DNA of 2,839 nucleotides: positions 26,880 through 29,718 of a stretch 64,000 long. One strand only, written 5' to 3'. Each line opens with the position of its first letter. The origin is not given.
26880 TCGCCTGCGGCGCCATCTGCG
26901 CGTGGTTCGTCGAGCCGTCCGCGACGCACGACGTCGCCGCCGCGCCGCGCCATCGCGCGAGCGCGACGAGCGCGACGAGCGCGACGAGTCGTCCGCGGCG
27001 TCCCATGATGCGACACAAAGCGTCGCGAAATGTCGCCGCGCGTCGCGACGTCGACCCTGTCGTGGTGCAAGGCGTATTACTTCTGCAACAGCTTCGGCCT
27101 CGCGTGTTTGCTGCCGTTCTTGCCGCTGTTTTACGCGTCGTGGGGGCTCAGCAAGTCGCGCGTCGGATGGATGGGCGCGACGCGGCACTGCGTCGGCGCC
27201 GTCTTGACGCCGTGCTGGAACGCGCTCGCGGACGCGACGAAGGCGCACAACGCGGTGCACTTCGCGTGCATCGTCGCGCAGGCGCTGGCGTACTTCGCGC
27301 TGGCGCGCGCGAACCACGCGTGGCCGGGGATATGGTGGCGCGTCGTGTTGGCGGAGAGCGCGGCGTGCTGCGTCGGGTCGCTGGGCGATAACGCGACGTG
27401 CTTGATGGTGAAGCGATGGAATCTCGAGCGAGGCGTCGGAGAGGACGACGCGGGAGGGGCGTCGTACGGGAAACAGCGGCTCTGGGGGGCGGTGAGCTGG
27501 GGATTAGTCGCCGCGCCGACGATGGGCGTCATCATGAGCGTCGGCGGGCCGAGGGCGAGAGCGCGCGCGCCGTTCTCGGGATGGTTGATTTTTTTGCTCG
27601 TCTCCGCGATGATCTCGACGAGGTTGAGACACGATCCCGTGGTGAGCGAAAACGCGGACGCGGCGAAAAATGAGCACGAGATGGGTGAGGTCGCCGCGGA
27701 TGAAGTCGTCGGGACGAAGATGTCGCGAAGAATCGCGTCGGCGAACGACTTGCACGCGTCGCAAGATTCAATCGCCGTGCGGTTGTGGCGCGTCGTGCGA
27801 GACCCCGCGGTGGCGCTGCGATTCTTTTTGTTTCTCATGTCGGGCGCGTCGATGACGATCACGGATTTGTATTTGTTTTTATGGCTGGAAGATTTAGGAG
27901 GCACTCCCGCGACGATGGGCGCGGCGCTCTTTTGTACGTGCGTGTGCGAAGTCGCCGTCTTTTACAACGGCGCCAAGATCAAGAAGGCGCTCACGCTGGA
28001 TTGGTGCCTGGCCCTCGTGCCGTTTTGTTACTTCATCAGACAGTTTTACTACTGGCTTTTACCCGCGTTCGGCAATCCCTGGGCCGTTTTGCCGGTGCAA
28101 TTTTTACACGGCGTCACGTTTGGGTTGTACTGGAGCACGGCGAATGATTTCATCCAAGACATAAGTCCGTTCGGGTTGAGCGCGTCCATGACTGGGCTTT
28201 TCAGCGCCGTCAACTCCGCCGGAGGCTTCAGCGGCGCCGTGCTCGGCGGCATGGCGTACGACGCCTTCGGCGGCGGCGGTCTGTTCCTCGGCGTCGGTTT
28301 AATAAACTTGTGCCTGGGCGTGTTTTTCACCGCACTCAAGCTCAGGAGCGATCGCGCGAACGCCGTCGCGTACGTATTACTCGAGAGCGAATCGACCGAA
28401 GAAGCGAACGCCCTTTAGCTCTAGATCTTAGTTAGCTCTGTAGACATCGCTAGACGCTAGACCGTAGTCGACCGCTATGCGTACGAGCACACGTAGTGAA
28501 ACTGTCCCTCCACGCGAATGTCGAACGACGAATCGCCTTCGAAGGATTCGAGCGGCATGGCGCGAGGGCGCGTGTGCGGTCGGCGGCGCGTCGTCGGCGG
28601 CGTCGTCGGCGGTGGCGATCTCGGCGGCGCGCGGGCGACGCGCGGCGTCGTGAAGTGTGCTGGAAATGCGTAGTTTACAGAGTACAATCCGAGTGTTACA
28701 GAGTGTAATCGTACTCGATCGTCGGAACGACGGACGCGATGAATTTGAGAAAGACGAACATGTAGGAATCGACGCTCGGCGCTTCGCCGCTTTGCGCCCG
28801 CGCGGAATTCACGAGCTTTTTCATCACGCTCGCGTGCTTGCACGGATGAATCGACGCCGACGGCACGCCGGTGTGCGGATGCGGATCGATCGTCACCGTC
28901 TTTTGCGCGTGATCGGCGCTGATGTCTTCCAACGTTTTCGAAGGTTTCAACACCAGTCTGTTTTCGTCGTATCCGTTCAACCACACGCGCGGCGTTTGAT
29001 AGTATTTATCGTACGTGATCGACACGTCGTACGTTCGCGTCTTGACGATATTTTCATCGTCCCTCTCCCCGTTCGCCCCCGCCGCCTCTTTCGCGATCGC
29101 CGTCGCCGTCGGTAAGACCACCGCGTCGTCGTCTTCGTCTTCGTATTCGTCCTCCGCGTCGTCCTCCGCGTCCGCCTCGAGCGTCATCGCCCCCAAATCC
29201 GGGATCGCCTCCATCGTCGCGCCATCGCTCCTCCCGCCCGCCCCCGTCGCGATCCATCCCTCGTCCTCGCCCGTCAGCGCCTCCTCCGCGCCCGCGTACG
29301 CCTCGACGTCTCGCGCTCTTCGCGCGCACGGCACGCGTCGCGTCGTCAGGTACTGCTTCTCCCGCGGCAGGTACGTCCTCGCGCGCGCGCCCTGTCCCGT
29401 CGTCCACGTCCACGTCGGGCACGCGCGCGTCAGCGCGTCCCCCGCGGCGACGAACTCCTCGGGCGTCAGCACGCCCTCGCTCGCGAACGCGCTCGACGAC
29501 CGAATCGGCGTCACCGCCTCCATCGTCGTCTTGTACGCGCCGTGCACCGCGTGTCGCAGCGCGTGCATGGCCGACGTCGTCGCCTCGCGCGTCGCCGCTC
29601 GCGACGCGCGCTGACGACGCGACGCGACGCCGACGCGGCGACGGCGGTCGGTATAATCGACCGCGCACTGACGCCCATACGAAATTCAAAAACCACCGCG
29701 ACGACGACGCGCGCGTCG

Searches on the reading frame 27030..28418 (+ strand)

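Call 66: search_protein_families(library=pfam, proteins=[window:27030-28418:+], max_evalue=0.01)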
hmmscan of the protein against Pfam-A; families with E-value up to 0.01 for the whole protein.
window:27030-28418:+ (462 aa): 2 families
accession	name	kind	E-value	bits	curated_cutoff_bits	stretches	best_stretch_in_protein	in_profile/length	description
PF12832.13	MFS_1_like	-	2.7e-47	162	25.2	1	12-419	3-371/373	MFS_1 like family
PF07690.21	MFS_1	-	4.6e-24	85.4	33.4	2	17-402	5-346/347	Major Facilitator Superfamily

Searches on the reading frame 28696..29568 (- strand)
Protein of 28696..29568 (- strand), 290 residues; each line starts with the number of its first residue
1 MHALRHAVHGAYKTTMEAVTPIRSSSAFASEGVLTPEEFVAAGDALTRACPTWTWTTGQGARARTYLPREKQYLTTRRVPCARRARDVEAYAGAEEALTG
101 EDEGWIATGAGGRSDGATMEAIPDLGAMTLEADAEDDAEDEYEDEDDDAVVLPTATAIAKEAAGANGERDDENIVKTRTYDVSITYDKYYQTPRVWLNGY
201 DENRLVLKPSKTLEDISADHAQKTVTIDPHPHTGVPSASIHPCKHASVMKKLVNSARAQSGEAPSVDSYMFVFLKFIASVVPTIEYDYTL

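Call 66: search_protein_families(library=pfam, proteins=[window:28696-29568:-], max_evalue=0.01)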
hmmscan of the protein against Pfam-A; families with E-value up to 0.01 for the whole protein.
window:28696-29568:- (290 aa): 1 family
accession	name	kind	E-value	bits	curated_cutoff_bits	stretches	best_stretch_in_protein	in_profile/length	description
PF03987.20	Autophagy_act_C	-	1.9e-62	211.1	24.4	1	38-288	1-193/193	Autophagocytosis associated protein, active-site domain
